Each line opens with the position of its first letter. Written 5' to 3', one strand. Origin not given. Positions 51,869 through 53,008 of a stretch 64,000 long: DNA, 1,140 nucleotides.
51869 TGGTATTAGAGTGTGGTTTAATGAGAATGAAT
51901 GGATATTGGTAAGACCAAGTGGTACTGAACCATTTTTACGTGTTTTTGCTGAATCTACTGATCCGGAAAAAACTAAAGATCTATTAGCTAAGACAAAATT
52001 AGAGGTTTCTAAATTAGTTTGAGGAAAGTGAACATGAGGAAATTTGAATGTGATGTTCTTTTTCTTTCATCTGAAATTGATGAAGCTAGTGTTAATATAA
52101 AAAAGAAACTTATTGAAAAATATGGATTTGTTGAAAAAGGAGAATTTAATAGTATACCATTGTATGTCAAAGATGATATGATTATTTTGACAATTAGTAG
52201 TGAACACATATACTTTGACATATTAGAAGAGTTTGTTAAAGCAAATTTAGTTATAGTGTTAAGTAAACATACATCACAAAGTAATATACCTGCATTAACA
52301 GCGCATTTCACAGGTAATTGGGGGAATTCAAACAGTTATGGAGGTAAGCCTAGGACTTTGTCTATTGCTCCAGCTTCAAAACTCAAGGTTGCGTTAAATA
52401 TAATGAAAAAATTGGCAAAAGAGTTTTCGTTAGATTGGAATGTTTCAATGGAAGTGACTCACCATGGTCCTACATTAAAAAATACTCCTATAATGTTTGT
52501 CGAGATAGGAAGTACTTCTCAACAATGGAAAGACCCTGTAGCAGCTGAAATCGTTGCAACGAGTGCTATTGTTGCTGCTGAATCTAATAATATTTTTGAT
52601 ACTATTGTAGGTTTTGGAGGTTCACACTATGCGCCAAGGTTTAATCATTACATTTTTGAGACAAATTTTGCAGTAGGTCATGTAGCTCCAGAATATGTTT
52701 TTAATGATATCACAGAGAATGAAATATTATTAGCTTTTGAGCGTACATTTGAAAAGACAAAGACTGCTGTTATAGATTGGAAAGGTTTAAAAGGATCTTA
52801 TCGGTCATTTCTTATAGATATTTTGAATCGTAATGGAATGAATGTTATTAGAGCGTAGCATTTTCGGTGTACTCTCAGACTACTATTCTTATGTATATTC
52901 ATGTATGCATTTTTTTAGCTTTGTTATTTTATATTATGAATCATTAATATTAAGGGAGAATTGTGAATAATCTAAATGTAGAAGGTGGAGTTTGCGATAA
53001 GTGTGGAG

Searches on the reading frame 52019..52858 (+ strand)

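Call 62: search_protein_families(library=pfam, proteins=[window:52019-52858:+], max_evalue=0.00001)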
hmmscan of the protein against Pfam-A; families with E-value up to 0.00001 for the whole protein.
window:52019-52858:+ (279 aa): 1 family
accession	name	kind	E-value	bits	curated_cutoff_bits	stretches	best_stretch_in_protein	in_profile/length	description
PF04414.18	tRNA_deacylase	-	1.5e-64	217.7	33.6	1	74-277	4-205/205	D-aminoacyl-tRNA deacylase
